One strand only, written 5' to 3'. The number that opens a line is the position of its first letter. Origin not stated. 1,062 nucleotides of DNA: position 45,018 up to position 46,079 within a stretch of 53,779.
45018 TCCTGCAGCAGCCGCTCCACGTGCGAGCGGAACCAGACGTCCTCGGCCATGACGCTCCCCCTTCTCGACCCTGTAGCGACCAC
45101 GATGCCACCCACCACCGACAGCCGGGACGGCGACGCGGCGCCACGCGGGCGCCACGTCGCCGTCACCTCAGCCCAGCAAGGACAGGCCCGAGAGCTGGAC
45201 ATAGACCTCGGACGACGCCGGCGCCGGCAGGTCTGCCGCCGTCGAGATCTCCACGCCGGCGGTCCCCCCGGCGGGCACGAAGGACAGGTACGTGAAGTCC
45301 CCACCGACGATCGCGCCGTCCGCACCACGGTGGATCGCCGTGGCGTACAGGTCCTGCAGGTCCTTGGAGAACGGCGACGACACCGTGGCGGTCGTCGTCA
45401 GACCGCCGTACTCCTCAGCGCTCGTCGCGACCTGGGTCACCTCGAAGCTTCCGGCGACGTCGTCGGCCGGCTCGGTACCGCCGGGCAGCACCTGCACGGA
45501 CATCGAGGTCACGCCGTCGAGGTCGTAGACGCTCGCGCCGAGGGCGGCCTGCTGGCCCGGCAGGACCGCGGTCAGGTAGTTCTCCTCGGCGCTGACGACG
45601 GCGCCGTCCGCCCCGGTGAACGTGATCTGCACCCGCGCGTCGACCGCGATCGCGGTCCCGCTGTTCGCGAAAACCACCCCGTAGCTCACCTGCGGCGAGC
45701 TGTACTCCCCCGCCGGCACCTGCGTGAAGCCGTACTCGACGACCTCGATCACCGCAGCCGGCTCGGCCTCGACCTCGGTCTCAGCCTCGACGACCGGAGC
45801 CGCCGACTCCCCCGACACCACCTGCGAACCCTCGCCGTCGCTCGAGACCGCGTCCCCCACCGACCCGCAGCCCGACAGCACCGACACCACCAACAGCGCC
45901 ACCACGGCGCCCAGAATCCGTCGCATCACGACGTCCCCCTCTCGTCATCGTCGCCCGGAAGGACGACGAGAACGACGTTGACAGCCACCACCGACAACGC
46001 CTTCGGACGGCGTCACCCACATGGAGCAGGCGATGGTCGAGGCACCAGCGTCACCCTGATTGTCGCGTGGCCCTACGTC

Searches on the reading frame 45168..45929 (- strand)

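Call 3: search_protein_families(library=pfam, proteins=[window:45168-45929:-], max_evalue=0.01)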
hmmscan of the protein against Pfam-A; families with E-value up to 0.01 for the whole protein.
window:45168-45929:- (253 aa): 1 family
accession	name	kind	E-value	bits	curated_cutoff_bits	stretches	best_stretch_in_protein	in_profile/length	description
PF19306.5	WH_Lhr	-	0.0045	16.8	27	0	90-150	102-161/168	Large helicase-related protein, winged helix domain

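Call 4: search_protein_families(library=padloc, proteins=[window:45168-45929:-], max_evalue=0.01)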
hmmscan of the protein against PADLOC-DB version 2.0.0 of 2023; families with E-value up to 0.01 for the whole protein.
window:45168-45929:- (253 aa): 0 families

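Call 5: search_protein_families(library=ncbifam, proteins=[window:45168-45929:-], max_evalue=0.01)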
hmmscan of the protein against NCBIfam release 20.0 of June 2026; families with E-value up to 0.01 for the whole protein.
window:45168-45929:- (253 aa): 0 families
